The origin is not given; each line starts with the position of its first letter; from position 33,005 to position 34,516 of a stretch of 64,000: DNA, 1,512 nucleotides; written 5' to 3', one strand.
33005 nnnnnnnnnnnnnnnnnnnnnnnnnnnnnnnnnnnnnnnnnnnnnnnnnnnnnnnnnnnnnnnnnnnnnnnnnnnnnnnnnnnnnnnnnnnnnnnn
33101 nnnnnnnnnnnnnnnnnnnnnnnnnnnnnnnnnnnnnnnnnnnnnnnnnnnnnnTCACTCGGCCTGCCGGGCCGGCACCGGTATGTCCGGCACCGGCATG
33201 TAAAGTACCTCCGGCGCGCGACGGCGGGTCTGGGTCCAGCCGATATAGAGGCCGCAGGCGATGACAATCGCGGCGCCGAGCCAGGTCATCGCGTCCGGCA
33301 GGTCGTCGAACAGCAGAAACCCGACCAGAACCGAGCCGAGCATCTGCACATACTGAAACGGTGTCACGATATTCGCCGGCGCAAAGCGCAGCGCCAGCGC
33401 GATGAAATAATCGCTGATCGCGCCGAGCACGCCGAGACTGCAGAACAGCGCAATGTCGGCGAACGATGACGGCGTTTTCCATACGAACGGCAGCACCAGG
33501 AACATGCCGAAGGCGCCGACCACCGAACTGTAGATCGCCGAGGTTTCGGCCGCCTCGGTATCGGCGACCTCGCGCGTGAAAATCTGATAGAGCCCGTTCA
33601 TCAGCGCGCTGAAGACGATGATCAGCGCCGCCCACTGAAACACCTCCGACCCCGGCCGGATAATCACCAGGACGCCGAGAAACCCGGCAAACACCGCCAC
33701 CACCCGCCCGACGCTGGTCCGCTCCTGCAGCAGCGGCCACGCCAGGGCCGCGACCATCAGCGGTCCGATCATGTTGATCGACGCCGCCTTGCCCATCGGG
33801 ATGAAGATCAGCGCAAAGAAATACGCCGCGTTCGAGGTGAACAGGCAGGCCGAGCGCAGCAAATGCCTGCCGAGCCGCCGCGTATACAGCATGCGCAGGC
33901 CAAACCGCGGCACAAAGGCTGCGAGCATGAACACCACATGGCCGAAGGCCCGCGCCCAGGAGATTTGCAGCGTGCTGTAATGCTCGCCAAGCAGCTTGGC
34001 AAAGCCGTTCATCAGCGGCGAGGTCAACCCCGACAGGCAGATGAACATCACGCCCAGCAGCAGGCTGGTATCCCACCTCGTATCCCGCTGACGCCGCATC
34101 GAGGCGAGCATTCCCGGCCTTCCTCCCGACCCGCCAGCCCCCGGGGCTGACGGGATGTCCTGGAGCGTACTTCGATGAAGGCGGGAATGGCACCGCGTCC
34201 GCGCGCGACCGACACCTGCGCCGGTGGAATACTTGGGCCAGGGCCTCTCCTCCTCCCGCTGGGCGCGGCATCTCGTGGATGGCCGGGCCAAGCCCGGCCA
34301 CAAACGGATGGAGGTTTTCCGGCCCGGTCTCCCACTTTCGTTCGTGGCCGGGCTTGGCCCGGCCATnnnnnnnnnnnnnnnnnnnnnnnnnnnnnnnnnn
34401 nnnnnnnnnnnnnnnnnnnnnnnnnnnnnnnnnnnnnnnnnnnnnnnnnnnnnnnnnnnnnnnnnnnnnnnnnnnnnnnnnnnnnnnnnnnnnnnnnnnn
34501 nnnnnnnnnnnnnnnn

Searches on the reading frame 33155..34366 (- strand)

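Call 43: search_protein_families(library=pfam, proteins=[window:33155-34366:-], max_evalue=0.01)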
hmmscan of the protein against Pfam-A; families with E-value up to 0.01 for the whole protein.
window:33155-34366:- (403 aa): 1 family
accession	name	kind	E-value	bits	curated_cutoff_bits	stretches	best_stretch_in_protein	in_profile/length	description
PF00892.27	EamA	-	1.9e-17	64.3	28.2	2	104-236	2-134/135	EamA-like transporter family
